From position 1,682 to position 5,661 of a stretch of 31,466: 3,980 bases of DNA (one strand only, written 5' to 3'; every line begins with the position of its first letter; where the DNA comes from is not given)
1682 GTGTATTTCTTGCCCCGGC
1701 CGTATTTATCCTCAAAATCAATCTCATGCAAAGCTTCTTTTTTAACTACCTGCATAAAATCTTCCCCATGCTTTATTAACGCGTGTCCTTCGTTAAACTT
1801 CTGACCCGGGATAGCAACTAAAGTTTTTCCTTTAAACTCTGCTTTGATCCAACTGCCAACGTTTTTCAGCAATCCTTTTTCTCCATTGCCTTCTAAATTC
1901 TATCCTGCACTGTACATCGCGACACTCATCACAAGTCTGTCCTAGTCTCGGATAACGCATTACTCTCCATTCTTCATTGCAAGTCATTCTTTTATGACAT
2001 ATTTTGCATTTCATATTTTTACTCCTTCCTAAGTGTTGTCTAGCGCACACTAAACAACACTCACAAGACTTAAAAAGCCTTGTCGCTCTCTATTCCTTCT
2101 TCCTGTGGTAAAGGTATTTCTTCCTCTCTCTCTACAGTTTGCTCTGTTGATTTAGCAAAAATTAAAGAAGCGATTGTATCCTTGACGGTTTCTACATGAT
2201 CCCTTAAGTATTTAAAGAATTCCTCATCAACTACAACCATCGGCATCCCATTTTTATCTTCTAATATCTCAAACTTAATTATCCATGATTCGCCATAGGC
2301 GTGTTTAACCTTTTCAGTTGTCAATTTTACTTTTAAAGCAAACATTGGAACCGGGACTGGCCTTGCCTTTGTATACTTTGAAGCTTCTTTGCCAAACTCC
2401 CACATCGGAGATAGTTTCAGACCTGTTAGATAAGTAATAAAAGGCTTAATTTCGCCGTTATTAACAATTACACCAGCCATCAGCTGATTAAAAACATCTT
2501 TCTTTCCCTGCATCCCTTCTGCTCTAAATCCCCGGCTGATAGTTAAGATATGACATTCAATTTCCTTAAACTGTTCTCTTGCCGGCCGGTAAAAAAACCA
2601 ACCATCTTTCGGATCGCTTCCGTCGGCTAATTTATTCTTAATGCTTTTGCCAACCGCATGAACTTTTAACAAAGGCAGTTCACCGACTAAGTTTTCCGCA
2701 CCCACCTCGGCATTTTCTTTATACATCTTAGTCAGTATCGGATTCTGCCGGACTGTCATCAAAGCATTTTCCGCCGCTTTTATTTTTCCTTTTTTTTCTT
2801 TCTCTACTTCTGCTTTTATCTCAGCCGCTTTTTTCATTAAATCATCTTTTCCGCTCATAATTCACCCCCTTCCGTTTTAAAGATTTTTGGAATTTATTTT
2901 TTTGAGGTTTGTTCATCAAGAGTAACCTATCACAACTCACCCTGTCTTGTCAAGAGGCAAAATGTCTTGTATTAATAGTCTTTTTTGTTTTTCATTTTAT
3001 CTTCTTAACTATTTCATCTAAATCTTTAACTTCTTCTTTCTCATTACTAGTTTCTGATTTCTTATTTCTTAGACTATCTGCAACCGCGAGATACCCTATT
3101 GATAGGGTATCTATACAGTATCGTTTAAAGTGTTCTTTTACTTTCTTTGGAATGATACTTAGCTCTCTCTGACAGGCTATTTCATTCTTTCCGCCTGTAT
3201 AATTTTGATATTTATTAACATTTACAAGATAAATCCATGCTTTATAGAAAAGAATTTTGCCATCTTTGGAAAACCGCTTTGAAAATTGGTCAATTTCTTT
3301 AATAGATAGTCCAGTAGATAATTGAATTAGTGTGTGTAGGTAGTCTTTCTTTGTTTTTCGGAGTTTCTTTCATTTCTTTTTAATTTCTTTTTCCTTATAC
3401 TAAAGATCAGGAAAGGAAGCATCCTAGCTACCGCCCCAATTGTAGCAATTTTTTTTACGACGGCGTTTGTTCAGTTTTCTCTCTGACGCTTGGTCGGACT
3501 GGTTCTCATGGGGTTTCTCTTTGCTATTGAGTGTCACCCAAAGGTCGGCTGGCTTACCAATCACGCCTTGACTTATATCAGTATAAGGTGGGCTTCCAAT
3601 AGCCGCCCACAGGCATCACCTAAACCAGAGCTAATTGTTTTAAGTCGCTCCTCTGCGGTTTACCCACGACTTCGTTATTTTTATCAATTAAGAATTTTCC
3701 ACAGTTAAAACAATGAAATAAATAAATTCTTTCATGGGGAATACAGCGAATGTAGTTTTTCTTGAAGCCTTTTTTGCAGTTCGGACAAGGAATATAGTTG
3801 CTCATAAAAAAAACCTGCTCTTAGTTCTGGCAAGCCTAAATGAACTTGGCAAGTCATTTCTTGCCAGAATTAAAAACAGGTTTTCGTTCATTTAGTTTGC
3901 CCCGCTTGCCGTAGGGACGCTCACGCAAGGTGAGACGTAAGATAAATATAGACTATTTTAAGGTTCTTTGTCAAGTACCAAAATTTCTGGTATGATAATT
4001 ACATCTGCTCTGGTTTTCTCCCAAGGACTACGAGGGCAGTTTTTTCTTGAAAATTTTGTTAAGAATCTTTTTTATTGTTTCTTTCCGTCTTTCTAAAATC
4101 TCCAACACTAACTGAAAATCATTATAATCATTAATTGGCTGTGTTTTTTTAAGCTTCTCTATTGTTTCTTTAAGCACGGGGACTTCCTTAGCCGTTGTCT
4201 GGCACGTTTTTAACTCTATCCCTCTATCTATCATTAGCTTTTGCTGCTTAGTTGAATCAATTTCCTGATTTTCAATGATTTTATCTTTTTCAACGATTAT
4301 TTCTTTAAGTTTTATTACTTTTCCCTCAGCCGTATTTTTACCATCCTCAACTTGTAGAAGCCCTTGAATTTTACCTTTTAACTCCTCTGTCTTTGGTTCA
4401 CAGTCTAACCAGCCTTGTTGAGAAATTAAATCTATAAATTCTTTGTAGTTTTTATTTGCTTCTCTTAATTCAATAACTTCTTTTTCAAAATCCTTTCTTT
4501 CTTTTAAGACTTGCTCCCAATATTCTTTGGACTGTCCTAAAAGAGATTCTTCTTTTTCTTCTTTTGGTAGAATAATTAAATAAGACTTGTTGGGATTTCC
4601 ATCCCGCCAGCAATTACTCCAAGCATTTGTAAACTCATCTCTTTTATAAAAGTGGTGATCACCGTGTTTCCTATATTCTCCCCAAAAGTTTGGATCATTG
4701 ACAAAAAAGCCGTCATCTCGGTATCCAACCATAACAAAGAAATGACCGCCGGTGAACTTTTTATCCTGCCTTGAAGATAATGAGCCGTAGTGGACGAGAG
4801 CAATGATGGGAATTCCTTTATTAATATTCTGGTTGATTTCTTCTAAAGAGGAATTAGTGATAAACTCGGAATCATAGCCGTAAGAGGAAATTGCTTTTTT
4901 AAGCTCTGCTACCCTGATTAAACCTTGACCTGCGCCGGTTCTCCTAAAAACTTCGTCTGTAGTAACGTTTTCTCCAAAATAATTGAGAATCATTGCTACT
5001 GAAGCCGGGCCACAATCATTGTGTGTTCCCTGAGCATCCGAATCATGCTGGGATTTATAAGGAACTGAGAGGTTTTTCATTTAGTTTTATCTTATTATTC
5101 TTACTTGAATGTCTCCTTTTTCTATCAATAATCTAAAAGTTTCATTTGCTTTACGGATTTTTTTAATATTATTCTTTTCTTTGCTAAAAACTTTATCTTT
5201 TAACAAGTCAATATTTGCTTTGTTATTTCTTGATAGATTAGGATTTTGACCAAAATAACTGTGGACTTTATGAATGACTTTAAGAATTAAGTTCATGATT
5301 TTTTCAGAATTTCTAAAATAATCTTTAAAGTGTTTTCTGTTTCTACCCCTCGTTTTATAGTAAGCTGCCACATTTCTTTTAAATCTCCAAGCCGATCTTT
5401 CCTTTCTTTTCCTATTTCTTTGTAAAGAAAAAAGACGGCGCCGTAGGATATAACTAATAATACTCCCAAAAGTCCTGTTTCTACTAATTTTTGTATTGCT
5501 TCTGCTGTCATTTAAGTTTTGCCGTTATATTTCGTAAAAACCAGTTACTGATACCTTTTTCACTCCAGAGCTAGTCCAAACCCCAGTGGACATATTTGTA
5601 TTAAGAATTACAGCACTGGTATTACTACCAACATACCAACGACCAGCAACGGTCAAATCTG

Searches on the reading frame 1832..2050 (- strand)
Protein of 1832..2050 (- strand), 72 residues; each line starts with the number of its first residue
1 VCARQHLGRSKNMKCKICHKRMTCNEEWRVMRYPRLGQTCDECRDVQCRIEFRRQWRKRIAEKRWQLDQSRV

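Call 46: search_protein_families(library=pfam, proteins=[window:1832-2050:-], max_evalue=0.01)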
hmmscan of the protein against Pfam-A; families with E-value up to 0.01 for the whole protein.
window:1832-2050:- (72 aa): 0 families

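Call 60: search_protein_families(library=phrogs, proteins=[window:1832-2050:-], max_evalue=0.01)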
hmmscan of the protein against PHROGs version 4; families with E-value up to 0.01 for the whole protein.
window:1832-2050:- (72 aa): 0 families

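Call 91: search_solved_structures(query=window:1832-2050:-, max_evalue=1)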
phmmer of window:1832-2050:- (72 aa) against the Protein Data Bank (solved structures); distinct sequences matched with E-value up to 1: 0.

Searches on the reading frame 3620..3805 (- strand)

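Call 60: search_protein_families(library=phrogs, proteins=[window:3620-3805:-], max_evalue=0.01)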
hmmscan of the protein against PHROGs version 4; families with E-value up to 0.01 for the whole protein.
window:3620-3805:- (61 aa): 1 family
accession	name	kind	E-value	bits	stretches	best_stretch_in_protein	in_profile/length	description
phrog_4005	-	unknown function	0.0046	18.1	1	6-37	24-57/75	-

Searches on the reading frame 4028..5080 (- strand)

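Call 15: search_protein_families(library=pfam, proteins=[window:4028-5080:-], max_evalue=0.01)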
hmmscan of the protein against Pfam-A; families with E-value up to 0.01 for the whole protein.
window:4028-5080:- (350 aa): 5 families
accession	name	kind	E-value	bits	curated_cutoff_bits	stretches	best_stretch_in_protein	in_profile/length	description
PF13529.12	Peptidase_C39_2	-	4.4e-22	79.6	24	1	4-131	1-143/143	Peptidase_C39 like family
PF03412.21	Peptidase_C39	-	6.2e-13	49.2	22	1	16-156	6-123/133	Peptidase C39 family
PF09778.15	Guanylate_cyc_2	-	0.00011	22.1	28.1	0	17-50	6-39/212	Guanylylate cyclase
PF11814.14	DUF3335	-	0.002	18.1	25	0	76-132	116-167/206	Peptidase_C39 like family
PF14399.12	BtrH_N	-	0.0031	18.2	29.7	1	78-130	78-134/134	Butirosin biosynthesis protein H, N-terminal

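Call 95: search_protein_families(library=phrogs, proteins=[window:4028-5080:-], max_evalue=0.001)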
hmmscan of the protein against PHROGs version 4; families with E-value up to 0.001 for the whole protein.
window:4028-5080:- (350 aa): 3 families
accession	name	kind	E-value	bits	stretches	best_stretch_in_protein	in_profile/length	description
phrog_10051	-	lysis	6.2e-18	66.2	1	3-154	278-440/455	endolysin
phrog_3617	-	unknown function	8.6e-08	32.7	1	3-130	62-190/405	-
phrog_29753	-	unknown function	0.00028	21.1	1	65-151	83-160/374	-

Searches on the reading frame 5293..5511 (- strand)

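Call 15: search_protein_families(library=pfam, proteins=[window:5293-5511:-], max_evalue=0.01)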
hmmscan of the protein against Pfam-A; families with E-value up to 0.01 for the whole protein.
window:5293-5511:- (72 aa): 1 family
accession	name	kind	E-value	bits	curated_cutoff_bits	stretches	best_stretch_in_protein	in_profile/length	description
PF05545.16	FixQ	-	0.0032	17.8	29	1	1-42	1-42/49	Cbb3-type cytochrome oxidase component FixQ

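Call 95: search_protein_families(library=phrogs, proteins=[window:5293-5511:-], max_evalue=0.001)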
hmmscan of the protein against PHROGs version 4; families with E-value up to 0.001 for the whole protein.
window:5293-5511:- (72 aa): 0 families
